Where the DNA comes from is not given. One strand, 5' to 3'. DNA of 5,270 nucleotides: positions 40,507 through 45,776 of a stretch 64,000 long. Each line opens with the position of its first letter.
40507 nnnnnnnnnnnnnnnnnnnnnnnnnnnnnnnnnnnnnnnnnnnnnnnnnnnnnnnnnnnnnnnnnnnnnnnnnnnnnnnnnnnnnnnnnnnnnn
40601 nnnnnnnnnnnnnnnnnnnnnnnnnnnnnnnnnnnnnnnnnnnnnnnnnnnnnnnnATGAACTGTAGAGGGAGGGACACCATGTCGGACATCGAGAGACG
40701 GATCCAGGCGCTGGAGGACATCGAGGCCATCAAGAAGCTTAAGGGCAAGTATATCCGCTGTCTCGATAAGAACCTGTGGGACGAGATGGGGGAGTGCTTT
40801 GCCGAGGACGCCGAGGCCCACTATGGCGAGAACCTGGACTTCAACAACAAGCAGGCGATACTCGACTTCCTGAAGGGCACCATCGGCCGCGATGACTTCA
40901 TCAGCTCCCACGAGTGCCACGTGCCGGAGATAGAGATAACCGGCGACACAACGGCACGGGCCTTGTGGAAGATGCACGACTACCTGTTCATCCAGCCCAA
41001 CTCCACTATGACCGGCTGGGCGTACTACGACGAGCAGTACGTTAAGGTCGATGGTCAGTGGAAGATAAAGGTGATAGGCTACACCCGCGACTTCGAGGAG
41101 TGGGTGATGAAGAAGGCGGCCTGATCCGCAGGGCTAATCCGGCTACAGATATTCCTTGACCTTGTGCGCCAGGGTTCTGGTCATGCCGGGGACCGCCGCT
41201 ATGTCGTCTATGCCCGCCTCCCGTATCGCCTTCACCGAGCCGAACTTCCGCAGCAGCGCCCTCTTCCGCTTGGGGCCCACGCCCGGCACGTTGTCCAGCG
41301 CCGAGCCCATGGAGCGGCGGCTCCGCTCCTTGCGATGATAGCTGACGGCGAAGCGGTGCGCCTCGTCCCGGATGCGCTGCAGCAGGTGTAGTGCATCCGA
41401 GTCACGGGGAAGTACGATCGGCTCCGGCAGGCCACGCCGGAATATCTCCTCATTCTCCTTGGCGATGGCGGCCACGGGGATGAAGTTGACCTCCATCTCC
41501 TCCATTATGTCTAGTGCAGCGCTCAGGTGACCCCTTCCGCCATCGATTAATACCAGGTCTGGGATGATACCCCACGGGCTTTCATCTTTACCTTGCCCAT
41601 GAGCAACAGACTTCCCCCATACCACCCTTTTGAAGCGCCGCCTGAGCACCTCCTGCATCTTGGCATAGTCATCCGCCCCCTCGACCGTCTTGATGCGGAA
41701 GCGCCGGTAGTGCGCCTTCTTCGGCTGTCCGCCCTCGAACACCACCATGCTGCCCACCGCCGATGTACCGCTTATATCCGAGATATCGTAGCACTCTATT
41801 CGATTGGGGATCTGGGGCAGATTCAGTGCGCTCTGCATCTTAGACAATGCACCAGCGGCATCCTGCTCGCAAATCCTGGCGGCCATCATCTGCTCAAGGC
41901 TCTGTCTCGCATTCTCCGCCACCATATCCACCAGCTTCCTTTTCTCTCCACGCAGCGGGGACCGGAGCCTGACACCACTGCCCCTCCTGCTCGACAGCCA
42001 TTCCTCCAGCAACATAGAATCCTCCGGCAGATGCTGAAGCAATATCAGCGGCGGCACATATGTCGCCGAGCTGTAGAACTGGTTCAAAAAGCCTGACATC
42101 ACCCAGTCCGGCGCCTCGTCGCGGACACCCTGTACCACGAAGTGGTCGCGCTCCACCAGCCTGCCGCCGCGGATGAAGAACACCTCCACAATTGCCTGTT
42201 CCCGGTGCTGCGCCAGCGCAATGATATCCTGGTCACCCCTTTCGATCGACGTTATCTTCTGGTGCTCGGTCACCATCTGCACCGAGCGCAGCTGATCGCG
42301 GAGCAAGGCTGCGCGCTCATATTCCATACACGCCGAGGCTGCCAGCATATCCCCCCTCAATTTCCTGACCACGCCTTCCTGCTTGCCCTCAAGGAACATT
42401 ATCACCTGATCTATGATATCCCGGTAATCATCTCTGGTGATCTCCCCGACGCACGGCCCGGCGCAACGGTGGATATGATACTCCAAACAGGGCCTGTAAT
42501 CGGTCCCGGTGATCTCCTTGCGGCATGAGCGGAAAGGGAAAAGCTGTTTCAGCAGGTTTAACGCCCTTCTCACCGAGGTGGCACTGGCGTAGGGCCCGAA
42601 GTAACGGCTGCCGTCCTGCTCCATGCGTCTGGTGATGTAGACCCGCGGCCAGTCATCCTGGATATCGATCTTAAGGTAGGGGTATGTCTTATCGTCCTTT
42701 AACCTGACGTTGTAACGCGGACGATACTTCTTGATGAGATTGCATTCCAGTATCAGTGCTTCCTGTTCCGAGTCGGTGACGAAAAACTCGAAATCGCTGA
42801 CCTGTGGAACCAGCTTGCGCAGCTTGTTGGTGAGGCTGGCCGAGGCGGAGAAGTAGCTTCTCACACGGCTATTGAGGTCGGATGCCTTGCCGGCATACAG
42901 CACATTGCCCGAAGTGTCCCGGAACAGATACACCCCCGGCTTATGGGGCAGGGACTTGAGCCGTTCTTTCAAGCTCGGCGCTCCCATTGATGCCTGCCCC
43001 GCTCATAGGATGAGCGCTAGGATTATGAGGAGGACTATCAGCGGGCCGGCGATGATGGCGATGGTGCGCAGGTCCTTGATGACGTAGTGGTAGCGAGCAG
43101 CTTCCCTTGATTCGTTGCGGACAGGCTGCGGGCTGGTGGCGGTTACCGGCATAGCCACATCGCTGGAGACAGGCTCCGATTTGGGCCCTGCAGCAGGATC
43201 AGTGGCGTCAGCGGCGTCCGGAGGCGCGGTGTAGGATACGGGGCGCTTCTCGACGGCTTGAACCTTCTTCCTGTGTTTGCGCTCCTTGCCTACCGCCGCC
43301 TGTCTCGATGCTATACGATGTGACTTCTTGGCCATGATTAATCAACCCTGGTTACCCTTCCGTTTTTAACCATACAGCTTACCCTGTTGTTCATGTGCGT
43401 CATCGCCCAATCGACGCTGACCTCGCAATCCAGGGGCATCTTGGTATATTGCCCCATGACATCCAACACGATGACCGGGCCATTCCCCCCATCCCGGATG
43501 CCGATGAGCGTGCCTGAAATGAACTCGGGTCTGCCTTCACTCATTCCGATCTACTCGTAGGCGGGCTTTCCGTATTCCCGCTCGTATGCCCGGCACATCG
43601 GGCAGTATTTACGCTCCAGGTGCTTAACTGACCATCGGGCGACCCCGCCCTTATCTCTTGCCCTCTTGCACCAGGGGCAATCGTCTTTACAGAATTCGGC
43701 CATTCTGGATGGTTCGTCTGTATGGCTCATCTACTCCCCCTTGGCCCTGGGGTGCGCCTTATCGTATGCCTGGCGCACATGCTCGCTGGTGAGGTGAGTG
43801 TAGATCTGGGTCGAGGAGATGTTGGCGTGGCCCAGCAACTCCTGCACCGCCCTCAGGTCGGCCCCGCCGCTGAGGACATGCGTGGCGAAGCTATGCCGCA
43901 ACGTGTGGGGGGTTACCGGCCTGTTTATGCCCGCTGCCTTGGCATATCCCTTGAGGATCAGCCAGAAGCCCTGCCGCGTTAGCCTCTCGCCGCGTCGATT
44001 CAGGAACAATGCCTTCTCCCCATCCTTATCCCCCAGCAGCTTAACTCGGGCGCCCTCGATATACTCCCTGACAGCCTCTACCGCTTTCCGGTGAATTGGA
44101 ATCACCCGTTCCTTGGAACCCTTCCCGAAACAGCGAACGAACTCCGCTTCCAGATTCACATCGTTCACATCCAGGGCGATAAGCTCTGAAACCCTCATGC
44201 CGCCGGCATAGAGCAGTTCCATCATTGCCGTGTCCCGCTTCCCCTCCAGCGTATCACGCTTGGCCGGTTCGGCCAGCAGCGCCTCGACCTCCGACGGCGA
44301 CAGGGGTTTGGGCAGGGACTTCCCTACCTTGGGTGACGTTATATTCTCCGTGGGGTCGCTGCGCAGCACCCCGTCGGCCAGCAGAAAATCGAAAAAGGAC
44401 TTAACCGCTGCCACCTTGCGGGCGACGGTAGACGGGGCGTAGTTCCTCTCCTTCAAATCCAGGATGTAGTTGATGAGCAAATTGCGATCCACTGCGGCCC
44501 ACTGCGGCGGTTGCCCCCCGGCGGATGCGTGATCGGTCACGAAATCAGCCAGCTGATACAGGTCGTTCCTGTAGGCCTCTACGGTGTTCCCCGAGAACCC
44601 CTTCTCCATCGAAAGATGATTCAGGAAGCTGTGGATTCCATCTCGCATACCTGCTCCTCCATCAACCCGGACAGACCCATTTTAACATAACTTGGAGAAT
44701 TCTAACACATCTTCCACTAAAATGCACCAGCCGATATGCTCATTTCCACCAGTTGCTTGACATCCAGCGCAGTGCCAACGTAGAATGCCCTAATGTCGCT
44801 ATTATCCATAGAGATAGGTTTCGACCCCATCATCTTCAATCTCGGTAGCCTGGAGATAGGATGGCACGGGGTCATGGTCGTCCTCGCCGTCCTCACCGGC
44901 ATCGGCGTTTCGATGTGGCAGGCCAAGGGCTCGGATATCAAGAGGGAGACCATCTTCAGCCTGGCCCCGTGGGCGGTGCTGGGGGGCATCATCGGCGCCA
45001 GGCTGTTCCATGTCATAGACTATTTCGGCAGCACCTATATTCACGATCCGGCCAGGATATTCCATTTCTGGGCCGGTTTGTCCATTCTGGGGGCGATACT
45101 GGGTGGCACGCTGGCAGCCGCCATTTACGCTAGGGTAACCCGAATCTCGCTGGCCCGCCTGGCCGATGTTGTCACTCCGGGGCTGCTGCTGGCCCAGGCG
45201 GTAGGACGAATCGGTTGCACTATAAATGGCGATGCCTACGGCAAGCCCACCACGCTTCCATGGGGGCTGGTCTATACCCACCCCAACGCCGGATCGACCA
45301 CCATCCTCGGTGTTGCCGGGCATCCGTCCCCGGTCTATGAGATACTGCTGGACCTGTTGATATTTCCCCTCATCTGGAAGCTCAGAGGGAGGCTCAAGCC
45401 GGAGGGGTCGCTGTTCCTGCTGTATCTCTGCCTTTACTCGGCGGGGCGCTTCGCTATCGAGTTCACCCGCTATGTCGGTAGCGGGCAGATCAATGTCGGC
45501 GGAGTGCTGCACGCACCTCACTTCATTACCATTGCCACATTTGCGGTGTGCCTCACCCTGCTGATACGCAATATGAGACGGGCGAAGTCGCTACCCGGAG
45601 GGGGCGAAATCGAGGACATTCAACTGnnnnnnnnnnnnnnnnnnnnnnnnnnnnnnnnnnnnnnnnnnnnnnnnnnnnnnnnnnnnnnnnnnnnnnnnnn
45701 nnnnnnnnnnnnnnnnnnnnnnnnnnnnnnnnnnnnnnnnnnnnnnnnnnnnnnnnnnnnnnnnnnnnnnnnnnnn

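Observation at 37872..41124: Operon of a nitronate-monooxygenase-like FMN enzyme, three paralogous SnoaL_4/BaiE-like NTF2 proteins and DUF72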

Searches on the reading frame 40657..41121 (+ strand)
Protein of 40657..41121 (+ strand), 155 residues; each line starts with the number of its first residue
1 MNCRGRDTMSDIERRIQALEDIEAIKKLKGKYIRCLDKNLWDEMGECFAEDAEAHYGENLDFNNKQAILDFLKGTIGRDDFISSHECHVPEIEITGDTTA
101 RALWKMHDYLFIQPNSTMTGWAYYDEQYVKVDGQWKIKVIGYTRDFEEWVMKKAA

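Call 4: search_protein_families(library=pfam, proteins=[window:40657-41121:+], max_evalue=0.01)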
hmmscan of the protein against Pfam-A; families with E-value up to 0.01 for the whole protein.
window:40657-41121:+ (155 aa): 2 families
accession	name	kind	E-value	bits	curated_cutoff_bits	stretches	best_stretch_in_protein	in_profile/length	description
PF13577.12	SnoaL_4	-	5.4e-25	88.3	24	1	17-138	1-123/126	SnoaL-like domain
PF12680.13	SnoaL_2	-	0.0029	18.6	27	1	31-107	3-74/102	SnoaL-like domain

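Call 7: search_protein_families(library=ncbifam, proteins=[window:40681-41121:+], max_evalue=0.01)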
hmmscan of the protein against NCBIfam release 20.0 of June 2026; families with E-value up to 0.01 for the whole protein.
window:40681-41121:+ (147 aa): 0 families

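Call 42: search_solved_structures(query=window:40681-41121:+, max_evalue=0.01, show_alignments=1)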
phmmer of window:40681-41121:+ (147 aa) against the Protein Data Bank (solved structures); distinct sequences matched with E-value up to 0.01: 7.
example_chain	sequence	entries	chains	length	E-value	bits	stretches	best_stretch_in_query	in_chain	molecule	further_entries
4l8p_A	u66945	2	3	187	1.3e-29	106.2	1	4-144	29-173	Bile acid 7a-dehydratase, BaiE | Bile acid 7-alpha dehydratase, BaiE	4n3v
4leh_A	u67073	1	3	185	4.7e-29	104.4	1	4-144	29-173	Bile acid 7-alpha dehydratase, BaiE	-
4l8o_A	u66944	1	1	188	1.7e-27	99.3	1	3-144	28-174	Bile acid 7a-dehydratase, BaiE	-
3ef8_A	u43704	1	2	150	7e-08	35.7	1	12-130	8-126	Putative Scyalone Dehydratase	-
8abv_A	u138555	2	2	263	3.5e-06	30.2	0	2-45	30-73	SnoaL-like domain-containing protein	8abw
8abu_A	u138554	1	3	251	7.2e-05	25.9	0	3-46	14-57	SnoaL-like domain-containing protein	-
8abt_A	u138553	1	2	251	7.2e-05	25.9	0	3-46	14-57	SnoaL-like domain-containing protein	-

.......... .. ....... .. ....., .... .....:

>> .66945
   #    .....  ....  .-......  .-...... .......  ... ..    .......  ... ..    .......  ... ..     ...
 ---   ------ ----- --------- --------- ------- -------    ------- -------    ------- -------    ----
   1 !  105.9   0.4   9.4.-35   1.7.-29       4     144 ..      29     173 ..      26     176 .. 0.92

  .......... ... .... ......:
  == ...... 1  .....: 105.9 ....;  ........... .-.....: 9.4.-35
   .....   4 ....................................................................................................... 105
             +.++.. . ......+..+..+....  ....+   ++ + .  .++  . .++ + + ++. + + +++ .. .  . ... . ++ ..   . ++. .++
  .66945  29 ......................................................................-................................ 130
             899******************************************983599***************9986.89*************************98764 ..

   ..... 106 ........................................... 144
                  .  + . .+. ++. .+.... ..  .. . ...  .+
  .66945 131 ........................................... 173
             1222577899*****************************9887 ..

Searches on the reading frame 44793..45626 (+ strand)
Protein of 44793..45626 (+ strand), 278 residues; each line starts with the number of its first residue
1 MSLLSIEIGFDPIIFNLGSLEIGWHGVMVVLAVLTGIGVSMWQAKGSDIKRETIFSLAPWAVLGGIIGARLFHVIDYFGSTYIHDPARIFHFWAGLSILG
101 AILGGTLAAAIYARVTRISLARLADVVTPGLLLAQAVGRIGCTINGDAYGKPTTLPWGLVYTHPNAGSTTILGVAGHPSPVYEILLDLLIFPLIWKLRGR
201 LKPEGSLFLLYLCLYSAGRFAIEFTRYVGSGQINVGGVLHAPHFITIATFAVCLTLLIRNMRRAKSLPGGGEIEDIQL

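Call 12: search_protein_families(library=pfam, proteins=[window:44793-45626:+], max_evalue=0.00001)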
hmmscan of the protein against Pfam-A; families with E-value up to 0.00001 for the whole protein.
window:44793-45626:+ (278 aa): 1 family
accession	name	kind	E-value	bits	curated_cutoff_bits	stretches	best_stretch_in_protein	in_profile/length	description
PF01790.23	LGT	-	6.3e-58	196.4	24.9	1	12-257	1-238/240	Prolipoprotein diacylglyceryl transferase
